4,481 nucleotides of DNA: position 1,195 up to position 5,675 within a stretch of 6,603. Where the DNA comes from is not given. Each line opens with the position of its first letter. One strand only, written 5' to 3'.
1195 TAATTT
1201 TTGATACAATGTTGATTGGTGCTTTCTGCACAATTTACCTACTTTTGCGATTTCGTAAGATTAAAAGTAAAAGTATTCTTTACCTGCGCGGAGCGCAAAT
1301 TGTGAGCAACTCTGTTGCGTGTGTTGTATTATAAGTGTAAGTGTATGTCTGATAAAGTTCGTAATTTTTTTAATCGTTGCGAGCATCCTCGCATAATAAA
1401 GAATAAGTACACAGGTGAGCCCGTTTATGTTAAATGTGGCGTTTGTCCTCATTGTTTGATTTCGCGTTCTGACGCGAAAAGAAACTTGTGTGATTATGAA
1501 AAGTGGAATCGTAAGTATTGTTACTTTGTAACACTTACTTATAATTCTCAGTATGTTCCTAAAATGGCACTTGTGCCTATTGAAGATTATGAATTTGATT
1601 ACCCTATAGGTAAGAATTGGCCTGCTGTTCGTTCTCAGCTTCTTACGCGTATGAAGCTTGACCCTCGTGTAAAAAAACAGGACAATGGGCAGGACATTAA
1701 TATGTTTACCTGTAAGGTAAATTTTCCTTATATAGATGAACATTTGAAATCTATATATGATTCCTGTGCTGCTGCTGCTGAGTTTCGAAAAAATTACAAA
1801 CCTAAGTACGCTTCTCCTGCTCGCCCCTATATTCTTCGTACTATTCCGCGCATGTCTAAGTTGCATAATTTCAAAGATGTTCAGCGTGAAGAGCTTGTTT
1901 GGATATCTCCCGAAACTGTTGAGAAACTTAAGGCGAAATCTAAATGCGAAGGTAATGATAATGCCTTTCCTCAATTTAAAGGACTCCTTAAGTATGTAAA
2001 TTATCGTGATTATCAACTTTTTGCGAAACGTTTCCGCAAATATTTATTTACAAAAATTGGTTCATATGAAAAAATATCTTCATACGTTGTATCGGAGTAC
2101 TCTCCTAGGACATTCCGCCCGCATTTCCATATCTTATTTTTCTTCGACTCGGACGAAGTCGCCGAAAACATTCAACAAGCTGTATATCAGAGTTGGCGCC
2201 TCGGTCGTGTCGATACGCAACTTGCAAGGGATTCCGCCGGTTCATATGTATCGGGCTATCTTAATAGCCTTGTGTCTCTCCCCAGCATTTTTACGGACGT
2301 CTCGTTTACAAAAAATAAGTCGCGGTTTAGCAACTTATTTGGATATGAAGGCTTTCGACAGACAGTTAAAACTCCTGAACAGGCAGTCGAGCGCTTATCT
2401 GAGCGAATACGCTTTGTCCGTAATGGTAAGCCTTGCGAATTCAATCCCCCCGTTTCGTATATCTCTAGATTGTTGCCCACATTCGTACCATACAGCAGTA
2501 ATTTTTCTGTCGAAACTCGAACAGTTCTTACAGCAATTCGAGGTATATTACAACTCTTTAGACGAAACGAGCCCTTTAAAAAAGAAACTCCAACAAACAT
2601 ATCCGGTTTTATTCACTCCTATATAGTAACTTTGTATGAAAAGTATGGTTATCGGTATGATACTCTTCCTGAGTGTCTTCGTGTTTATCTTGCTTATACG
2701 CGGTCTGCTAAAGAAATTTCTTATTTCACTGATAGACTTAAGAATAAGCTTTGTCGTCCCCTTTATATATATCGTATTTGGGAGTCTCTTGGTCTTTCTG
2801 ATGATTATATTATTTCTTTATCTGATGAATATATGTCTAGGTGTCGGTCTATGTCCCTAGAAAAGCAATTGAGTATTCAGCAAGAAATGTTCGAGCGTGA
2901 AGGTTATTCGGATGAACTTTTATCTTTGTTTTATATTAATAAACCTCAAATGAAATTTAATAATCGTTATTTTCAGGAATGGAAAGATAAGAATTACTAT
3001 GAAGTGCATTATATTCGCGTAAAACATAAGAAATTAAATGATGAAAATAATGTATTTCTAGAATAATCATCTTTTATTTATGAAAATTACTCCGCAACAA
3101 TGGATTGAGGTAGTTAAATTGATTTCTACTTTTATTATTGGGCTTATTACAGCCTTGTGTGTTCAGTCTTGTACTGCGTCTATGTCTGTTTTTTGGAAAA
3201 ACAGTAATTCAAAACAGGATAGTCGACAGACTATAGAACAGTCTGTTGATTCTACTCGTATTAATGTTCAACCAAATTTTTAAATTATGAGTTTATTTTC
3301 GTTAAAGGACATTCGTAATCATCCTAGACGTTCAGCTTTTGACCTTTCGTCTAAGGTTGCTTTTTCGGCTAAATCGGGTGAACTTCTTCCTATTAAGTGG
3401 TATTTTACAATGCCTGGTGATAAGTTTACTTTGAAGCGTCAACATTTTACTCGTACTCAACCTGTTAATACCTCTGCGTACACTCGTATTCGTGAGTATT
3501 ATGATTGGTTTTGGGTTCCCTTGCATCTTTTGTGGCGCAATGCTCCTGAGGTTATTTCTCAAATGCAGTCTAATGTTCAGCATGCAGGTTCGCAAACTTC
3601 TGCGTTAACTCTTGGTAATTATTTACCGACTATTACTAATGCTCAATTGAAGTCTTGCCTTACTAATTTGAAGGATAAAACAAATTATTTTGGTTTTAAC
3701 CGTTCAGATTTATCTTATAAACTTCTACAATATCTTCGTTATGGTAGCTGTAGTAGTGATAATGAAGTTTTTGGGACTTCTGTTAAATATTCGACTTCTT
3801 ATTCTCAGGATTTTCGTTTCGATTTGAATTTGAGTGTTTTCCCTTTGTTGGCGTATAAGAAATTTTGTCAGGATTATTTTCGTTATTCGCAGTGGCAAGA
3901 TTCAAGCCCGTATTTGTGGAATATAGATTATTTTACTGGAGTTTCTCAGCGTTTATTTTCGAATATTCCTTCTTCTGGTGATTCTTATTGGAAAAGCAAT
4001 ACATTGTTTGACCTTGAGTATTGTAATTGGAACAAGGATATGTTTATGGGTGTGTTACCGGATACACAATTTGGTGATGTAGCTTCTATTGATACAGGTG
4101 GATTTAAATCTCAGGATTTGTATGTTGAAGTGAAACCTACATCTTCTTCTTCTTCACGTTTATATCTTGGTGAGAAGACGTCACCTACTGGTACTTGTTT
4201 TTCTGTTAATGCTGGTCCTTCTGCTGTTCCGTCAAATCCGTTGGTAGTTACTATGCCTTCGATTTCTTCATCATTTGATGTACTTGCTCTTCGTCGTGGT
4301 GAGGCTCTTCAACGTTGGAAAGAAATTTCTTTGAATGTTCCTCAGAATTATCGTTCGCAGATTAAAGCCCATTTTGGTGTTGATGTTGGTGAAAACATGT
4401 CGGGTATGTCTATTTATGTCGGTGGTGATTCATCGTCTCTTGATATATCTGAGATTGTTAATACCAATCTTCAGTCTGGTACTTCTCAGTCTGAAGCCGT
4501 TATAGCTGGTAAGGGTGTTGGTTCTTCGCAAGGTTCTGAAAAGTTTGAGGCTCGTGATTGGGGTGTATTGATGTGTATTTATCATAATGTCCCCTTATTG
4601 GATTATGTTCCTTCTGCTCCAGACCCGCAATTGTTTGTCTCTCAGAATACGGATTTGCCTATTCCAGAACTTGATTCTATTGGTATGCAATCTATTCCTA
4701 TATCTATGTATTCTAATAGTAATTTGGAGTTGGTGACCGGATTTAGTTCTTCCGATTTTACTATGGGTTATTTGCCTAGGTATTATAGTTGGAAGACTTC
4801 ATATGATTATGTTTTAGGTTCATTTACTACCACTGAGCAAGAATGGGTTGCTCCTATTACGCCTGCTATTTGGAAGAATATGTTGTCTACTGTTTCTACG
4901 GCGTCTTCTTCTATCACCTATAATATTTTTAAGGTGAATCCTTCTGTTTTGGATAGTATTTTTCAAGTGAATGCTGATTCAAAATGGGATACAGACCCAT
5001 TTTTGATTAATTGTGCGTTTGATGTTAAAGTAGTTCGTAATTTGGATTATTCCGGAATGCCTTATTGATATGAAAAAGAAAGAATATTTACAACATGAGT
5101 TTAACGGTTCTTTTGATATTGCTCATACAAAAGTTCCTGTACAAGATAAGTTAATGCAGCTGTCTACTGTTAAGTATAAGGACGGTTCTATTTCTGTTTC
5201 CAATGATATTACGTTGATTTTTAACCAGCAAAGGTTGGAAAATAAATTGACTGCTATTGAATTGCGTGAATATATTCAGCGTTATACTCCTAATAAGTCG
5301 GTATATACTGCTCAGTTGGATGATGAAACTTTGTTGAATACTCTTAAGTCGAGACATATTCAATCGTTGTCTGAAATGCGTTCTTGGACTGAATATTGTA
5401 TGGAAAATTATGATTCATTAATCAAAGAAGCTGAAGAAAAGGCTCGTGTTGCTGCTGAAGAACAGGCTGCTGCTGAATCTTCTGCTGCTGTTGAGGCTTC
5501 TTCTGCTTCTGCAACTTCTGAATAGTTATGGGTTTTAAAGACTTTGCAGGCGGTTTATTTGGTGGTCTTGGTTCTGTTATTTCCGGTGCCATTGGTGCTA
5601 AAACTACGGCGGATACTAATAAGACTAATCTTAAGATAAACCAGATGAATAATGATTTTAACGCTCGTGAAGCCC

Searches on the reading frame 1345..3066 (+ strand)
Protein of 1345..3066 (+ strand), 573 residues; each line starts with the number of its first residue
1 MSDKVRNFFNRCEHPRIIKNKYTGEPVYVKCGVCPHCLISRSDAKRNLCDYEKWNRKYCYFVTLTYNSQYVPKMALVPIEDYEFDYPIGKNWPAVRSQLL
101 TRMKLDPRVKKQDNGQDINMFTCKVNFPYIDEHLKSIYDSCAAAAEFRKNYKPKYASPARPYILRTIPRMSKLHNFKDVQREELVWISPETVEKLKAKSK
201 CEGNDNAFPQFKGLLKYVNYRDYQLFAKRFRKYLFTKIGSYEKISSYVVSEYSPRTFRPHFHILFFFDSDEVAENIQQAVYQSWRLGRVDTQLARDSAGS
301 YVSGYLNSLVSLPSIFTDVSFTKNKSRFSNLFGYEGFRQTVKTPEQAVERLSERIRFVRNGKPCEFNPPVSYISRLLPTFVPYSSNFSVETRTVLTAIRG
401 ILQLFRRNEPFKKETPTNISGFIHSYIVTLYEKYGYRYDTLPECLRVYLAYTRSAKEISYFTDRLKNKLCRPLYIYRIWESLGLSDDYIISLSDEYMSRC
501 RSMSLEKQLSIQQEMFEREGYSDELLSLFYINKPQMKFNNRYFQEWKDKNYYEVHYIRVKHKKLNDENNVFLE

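Call 5: search_protein_families(library=pfam, proteins=[window:1345-3066:+], max_evalue=1)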
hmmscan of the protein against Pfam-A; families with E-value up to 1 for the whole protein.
window:1345-3066:+ (573 aa): 1 family
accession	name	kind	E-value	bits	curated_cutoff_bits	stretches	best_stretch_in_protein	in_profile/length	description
PF23343.2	REP_ORF2-G2P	-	8.7e-12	45.6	27.8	1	219-307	15-96/99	Replication-associated protein ORF2/G2P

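Call 6: search_protein_families(library=phrogs, proteins=[window:1345-3066:+], max_evalue=1)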
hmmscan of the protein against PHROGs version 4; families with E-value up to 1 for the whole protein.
window:1345-3066:+ (573 aa): 3 families
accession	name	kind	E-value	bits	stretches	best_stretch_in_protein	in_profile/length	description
phrog_942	-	DNA, RNA and nucleotide metabolism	1.1e-26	95.2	2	212-314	137-242/501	replication initiation protein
phrog_29197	-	unknown function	7.6e-10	40.1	2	218-267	123-170/187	-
phrog_27372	-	unknown function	0.087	13.9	1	283-321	15-52/68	-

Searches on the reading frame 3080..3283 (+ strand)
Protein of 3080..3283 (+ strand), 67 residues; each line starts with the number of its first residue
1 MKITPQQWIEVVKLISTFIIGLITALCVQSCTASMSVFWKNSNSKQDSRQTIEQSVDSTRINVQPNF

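Call 5: search_protein_families(library=pfam, proteins=[window:3080-3283:+], max_evalue=1)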
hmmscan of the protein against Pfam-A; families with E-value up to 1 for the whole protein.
window:3080-3283:+ (67 aa): 0 families

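Call 6: search_protein_families(library=phrogs, proteins=[window:3080-3283:+], max_evalue=1)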
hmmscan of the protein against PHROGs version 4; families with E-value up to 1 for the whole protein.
window:3080-3283:+ (67 aa): 2 families
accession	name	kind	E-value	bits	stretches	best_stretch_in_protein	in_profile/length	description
phrog_404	-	tail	0.11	13.6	1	3-57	9-52/118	minor tail protein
phrog_30063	-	unknown function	0.11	13.5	1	1-27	18-43/45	-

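Call 74: search_protein_families(library=padloc, proteins=[window:3080-3283:+], max_evalue=1)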
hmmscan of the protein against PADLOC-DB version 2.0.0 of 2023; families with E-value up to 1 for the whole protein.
window:3080-3283:+ (67 aa): 0 families

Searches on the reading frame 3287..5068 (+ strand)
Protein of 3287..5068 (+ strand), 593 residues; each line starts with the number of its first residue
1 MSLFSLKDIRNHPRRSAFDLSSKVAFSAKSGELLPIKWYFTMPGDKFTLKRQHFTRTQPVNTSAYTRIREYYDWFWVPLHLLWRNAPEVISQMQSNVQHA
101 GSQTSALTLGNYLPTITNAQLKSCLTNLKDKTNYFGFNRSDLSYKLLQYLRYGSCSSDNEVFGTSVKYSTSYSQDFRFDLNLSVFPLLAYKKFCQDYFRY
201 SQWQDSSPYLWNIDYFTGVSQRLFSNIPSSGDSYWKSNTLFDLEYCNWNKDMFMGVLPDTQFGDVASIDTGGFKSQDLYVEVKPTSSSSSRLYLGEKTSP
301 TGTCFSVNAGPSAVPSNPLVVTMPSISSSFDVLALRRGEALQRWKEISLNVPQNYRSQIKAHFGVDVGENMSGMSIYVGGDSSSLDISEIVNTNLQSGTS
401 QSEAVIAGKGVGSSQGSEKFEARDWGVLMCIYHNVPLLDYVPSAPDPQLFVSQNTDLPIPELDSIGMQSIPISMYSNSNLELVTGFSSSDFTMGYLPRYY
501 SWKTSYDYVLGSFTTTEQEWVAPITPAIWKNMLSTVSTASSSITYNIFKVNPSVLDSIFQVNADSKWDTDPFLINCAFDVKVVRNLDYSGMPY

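Call 5: search_protein_families(library=pfam, proteins=[window:3287-5068:+], max_evalue=1)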
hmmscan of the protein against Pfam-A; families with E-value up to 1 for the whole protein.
window:3287-5068:+ (593 aa): 2 families
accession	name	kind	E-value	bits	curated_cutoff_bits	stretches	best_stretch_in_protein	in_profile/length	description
PF02305.22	Phage_F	-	2.1e-19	70.2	25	2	181-396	128-319/501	Capsid protein (F protein)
PF19166.6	DUF5848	-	0.031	14.8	26.9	1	58-93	17-52/64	Family of unknown function (DUF5848)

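Call 6: search_protein_families(library=phrogs, proteins=[window:3287-5068:+], max_evalue=1)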
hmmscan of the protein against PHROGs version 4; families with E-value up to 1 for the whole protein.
window:3287-5068:+ (593 aa): 1 family
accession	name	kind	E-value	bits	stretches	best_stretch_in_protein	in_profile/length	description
phrog_514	-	head and packaging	6e-57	194.5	1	6-592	16-513/531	major head protein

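Call 109: search_dna_similar(query=window:3287-5068:+, collection=phages, mode=protein, max_rows=25)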
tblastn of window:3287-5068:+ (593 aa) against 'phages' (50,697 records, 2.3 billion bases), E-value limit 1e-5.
Records with a match: 1247; places in all: 1250; records where one place covers at least 80% of the query: 723.
Best place of each record, by identity: 60-80% 5; <60% 1242.
By first word of the organism name: bajarodmic 519; Microviridae 211; Dulem 173; Microvirus 110; Tortoise 48; Dipodfec 47; Peromfec 23; Capybara 23; Sigmofec 21; Blackfly 12; and 18 more.
By host as written in the record: - 430; Peromyscus fraterculus 289; Varecia variegata 96; porcine 63; Gopherus morafkai 48; Homo sapiens 46; Ciona robusta 34; Dipodomys merriami 31; and 28 more.
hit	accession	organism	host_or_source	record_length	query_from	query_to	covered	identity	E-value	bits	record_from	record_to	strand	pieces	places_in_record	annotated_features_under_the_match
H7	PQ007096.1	bajarodmic virus 849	Neotoma bryanti feces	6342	1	593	100%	63.5%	0e+0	766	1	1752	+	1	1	major capsid protein | internal scaffolding protein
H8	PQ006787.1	bajarodmic virus 585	Peromyscus fraterculus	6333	1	593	100%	63.1%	0e+0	748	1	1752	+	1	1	major capsid protein | internal scaffolding protein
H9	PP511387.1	Dulem virus 256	Eulemur fulvus collaris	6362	1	593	100%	62.1%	0e+0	758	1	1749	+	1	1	major capsid protein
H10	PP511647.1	Dulem virus 256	Varecia variegata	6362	1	593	100%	62.1%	0e+0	758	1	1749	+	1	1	major capsid protein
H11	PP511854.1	Dulem virus 256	Varecia variegata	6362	1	593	100%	62.1%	0e+0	758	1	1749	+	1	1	major capsid protein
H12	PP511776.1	Dulem virus 236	Propithecus coquereli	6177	6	593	99%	46.1%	9e-165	521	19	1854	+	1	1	major capsid protein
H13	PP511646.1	Dulem virus 257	Varecia variegata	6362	6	593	99%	46.0%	1e-162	516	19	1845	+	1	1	major capsid protein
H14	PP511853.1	Dulem virus 257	Varecia variegata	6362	6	593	99%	46.0%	1e-162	516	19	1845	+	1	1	major capsid protein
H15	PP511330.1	Dulem virus 257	Eulemur coronatus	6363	6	593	99%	46.0%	2e-162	515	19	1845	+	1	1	major capsid protein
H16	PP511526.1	Dulem virus 257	Varecia variegata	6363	6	593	99%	46.0%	2e-162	515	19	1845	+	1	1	major capsid protein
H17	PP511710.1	Dulem virus 257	Lemur catta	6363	6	593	99%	46.0%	2e-162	515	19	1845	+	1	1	major capsid protein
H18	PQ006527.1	bajarodmic virus 410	Chaetodipus baileyi feces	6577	6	593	99%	45.9%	1e-146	472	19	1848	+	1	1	major capsid protein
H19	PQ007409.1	bajarodmic virus 1134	Chaetodipus spinatus feces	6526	6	593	99%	45.4%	2e-157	502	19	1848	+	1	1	major capsid protein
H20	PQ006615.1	bajarodmic virus 466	Peromyscus fraterculus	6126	3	593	100%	44.8%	2e-146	471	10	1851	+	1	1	major capsid protein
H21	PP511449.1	Dulem virus 252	Varecia variegata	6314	1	593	100%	43.2%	8e-154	492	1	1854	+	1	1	major capsid protein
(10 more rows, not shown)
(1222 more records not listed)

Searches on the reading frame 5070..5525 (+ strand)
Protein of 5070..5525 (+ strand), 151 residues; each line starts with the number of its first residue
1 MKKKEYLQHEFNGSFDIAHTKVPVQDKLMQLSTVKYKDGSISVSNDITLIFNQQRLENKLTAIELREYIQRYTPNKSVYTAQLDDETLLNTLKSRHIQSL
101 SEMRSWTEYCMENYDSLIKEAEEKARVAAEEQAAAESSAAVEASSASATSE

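Call 5: search_protein_families(library=pfam, proteins=[window:5070-5525:+], max_evalue=1)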
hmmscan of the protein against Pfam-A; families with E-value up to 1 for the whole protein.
window:5070-5525:+ (151 aa): 6 families
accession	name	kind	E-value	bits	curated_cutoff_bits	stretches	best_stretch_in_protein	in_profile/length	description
PF23361.1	BBS7_pf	-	0.033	14.7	28.2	1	81-123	5-47/103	BBS7 platform domain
PF08593.16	Mug135_C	-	0.068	13.9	23.8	1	30-87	13-70/82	Mug135-like, C-terminal domain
PF11976.14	Rad60-SLD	-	0.14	12.5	23.8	1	20-61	15-56/72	Ubiquitin-2 like Rad60 SUMO-like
PF09465.16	LBR_tudor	-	0.15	12.3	22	1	21-40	26-45/55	Lamin-B receptor of TUDOR domain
PF23020.1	PEX14-like_2nd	-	0.34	11.6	23.2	1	100-149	31-81/120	Peroxisomal membrane protein PEX14-like, central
PF23460.1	ZMYND8_CC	-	0.45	11.2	27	1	89-143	6-60/65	ZMYND8 protein coiled-coil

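Call 6: search_protein_families(library=phrogs, proteins=[window:5070-5525:+], max_evalue=1)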
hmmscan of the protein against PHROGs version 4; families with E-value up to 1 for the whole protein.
window:5070-5525:+ (151 aa): 2 families
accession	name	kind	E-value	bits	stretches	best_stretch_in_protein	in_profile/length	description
phrog_27944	-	unknown function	0.043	15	1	57-105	33-81/110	-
phrog_18590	-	unknown function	0.24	12.6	1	57-72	32-47/74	-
